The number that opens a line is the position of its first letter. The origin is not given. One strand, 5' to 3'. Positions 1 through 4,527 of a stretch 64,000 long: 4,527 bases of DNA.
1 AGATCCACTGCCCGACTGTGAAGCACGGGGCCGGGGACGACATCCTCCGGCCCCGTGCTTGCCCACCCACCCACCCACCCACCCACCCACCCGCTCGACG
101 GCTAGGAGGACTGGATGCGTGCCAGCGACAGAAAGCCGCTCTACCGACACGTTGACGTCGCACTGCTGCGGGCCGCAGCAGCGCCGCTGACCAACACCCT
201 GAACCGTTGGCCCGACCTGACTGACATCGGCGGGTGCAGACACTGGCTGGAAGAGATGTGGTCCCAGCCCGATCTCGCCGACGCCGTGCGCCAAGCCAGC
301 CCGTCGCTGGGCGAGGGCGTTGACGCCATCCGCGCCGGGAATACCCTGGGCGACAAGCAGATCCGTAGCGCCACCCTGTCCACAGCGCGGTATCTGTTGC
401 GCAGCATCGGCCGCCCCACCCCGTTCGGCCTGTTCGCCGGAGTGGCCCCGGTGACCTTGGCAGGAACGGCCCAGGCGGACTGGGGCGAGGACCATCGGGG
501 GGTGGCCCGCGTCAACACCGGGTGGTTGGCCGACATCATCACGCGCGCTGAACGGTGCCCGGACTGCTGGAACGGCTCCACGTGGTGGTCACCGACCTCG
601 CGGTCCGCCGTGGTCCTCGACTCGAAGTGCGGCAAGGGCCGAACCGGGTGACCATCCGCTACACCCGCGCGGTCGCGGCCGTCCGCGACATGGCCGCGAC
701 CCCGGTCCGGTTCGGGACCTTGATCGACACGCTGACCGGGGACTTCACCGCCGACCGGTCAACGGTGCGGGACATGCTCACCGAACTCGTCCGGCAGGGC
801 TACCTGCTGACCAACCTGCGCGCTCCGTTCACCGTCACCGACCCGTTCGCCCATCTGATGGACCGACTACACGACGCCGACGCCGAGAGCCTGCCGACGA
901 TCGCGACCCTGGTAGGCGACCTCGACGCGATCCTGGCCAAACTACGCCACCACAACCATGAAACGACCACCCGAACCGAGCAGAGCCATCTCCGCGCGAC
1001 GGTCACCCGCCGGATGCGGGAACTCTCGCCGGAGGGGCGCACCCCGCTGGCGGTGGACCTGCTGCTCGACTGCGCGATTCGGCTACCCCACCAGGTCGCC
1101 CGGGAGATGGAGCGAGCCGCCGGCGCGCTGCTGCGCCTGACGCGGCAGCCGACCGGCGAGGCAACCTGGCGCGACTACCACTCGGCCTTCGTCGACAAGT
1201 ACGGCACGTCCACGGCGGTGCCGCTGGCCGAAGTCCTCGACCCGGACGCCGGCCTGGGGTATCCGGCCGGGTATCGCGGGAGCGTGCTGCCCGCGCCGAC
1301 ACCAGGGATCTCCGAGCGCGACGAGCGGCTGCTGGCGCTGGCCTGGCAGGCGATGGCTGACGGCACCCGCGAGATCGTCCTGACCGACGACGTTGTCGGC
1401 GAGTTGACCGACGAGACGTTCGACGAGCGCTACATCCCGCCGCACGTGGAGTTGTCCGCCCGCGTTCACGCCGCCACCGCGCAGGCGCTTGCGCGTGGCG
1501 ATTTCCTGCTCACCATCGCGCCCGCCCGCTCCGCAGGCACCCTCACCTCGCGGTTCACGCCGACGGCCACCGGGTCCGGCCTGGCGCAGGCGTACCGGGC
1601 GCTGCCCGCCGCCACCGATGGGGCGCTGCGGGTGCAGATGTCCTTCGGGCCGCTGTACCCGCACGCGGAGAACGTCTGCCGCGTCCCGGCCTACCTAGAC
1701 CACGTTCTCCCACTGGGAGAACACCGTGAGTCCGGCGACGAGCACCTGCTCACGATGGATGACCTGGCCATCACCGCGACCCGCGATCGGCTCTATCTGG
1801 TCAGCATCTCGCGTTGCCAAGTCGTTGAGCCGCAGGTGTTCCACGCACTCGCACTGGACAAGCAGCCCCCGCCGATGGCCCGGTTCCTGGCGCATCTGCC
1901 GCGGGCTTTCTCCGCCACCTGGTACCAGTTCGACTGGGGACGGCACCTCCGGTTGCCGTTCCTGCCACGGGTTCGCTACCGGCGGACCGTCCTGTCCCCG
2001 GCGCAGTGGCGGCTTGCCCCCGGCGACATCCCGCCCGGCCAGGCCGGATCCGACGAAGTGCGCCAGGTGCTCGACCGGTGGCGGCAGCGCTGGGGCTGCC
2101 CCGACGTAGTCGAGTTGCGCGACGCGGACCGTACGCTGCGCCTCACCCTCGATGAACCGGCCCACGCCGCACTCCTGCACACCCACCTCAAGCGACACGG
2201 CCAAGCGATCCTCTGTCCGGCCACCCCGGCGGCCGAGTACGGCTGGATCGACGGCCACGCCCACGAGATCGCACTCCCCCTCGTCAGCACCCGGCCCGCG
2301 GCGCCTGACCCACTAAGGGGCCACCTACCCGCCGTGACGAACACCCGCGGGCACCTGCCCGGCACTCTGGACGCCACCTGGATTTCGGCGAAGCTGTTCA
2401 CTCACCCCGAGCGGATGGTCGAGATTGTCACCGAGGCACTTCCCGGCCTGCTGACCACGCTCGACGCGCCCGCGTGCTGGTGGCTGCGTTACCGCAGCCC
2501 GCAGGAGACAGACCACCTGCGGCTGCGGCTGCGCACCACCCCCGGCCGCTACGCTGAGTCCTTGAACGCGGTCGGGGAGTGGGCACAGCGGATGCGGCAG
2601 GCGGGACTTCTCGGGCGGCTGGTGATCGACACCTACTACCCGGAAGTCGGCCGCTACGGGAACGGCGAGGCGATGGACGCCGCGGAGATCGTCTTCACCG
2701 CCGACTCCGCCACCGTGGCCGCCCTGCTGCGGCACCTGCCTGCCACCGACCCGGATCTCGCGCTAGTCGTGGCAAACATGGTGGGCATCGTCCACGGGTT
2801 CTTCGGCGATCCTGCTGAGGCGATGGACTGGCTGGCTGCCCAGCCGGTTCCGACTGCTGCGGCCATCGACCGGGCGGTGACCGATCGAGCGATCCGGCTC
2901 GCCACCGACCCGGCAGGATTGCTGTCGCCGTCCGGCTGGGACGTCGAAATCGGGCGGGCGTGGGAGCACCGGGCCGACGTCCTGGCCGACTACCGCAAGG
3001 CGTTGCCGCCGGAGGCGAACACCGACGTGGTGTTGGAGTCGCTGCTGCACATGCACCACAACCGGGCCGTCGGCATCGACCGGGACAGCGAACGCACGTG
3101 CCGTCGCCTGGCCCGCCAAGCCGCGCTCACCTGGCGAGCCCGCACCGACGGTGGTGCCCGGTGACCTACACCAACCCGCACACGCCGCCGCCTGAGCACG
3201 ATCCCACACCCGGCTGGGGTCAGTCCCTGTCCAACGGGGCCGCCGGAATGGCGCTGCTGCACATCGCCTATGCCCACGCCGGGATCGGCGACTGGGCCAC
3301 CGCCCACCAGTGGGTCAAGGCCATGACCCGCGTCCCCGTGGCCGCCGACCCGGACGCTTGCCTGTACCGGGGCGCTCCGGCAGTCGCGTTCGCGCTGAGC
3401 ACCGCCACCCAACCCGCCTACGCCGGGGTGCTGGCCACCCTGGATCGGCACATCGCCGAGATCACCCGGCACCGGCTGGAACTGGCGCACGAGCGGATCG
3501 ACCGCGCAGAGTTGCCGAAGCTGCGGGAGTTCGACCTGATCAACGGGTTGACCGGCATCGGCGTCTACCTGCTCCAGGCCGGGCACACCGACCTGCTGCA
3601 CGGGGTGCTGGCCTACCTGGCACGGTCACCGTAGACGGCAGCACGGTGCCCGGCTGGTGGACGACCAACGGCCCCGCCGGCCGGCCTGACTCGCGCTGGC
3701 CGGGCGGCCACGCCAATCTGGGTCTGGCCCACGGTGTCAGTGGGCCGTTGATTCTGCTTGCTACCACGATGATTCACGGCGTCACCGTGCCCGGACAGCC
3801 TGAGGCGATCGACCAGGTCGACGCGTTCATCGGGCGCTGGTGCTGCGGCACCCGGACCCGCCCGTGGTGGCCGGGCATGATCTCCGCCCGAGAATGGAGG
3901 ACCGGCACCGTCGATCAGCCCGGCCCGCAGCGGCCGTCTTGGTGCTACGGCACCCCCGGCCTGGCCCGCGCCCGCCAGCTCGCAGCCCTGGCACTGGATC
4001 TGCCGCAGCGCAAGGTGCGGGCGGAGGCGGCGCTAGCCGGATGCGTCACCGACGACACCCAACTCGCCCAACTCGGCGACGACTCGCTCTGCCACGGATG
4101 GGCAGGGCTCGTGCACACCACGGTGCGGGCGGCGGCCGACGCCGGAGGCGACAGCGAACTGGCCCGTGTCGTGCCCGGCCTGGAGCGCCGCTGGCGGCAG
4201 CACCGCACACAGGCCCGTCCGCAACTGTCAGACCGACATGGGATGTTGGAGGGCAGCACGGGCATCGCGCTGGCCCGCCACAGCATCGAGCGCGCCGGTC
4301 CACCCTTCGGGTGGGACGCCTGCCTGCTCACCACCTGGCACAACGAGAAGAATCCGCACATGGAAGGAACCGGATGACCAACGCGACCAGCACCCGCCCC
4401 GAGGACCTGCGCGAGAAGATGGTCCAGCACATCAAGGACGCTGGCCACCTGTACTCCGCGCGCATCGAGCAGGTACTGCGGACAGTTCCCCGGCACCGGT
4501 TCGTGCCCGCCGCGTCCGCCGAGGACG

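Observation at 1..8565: Two different RiPP chemistries, each with its own PIMT-type O-methyltransferase, fused into one 8.5-kb island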

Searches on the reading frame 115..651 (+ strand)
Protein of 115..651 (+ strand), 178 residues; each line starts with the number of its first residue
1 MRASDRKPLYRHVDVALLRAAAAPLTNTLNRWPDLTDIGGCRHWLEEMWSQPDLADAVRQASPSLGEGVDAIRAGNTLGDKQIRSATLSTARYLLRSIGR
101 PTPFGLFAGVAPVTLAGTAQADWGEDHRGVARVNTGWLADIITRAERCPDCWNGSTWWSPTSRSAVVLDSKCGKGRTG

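Call 5: search_protein_families(library=pfam, proteins=[window:115-651:+], max_evalue=0.01)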
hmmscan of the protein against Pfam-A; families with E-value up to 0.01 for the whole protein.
window:115-651:+ (178 aa): 1 family
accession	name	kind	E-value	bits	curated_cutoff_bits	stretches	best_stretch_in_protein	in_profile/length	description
PF04738.18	Lant_dehydr_N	-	1.4e-28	99.9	28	1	51-153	2-105/649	Lantibiotic dehydratase, N terminus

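Call 6: search_protein_families(library=ncbifam, proteins=[window:115-651:+], max_evalue=0.01)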
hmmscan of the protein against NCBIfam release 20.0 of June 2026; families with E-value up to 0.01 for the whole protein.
window:115-651:+ (178 aa): 0 families

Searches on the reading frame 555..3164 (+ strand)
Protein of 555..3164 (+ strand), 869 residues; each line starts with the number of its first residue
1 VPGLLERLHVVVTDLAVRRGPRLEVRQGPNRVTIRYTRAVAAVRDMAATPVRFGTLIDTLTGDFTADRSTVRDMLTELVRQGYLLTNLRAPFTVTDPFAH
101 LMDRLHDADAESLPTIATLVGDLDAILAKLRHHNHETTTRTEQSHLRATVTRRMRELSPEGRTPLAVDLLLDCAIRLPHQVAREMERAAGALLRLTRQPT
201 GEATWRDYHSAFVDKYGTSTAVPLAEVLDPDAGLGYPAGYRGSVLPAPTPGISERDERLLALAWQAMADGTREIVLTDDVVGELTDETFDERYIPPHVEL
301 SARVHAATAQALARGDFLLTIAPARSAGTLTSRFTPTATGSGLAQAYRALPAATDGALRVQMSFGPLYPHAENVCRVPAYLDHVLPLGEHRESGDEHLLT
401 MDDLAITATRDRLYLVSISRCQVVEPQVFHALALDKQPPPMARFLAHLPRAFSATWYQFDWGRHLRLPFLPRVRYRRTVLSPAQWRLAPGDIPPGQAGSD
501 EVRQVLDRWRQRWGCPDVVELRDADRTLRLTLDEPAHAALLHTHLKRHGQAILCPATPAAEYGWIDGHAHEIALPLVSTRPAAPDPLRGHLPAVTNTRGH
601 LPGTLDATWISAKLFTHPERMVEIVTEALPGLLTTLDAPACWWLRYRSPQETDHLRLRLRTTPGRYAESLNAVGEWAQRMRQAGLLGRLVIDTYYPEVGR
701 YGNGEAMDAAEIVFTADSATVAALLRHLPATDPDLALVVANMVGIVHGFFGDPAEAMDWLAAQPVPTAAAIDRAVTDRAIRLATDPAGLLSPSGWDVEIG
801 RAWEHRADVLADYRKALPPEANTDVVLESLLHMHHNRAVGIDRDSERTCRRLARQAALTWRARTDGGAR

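Call 5: search_protein_families(library=pfam, proteins=[window:555-3164:+], max_evalue=0.01)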
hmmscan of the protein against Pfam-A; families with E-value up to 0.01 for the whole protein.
window:555-3164:+ (869 aa): 2 families
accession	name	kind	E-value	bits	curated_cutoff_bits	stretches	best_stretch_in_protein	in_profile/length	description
PF04738.18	Lant_dehydr_N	-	1.8e-162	542.3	28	1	2-541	101-649/649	Lantibiotic dehydratase, N terminus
PF14028.11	Lant_dehydr_C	-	1.3e-42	147.1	24.4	1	609-856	1-254/255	Lantibiotic biosynthesis dehydratase C-term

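Call 6: search_protein_families(library=ncbifam, proteins=[window:555-3164:+], max_evalue=0.01)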
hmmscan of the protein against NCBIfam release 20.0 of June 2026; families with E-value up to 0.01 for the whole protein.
window:555-3164:+ (869 aa): 1 family
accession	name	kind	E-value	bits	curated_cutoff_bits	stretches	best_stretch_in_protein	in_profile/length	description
TIGR03891.1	thiopep_ocin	subfamily_domain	8.2e-55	186.5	48.45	1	609-856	1-262/263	thiopeptide-type bacteriocin biosynthesis protein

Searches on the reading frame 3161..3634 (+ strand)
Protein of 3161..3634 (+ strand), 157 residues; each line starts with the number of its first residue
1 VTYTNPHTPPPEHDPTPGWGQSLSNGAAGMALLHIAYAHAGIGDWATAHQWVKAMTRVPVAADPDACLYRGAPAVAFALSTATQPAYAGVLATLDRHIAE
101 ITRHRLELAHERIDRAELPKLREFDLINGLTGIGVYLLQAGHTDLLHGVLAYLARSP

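Call 5: search_protein_families(library=pfam, proteins=[window:3161-3634:+], max_evalue=0.01)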
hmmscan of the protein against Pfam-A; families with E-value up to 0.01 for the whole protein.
window:3161-3634:+ (157 aa): 1 family
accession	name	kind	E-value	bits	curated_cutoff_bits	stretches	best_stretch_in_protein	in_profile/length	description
PF05147.19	LANC_like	-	8.1e-10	38.2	23.2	1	20-141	4-117/350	Lanthionine synthetase C-like protein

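Call 6: search_protein_families(library=ncbifam, proteins=[window:3161-3634:+], max_evalue=0.01)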
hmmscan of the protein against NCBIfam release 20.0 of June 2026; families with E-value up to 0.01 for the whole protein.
window:3161-3634:+ (157 aa): 1 family
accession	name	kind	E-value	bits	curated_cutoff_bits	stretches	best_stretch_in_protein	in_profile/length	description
NF038151.1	lanthi_synth_III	equivalog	0.0016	16.9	575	0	88-150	530-590/833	class III lanthionine synthetase LanKC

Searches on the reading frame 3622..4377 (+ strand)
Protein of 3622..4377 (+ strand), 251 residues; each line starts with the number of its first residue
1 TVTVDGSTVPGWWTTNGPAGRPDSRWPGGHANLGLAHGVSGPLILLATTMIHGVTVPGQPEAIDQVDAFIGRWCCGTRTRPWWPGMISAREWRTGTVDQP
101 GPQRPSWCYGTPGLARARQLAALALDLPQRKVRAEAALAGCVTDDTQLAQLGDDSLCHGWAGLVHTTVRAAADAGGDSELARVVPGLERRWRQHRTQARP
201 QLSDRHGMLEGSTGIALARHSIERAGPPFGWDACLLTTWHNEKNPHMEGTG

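Call 5: search_protein_families(library=pfam, proteins=[window:3622-4377:+], max_evalue=0.01)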
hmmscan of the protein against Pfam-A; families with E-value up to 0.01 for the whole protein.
window:3622-4377:+ (251 aa): 1 family
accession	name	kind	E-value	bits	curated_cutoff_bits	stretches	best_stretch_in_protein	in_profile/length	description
PF05147.19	LANC_like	-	4.7e-25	88.4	23.2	1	22-233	149-347/350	Lanthionine synthetase C-like protein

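Call 6: search_protein_families(library=ncbifam, proteins=[window:3622-4377:+], max_evalue=0.01)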
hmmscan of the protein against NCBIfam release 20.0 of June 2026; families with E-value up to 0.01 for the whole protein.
window:3622-4377:+ (251 aa): 2 families
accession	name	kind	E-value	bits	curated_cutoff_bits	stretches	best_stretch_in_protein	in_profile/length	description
TIGR03897.1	lanti_2_LanM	subfamily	4.5e-08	31.3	304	1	90-218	796-925/932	type 2 lanthipeptide synthetase LanM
NF038151.1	lanthi_synth_III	equivalog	0.00094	17.7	575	1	121-220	573-673/833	class III lanthionine synthetase LanKC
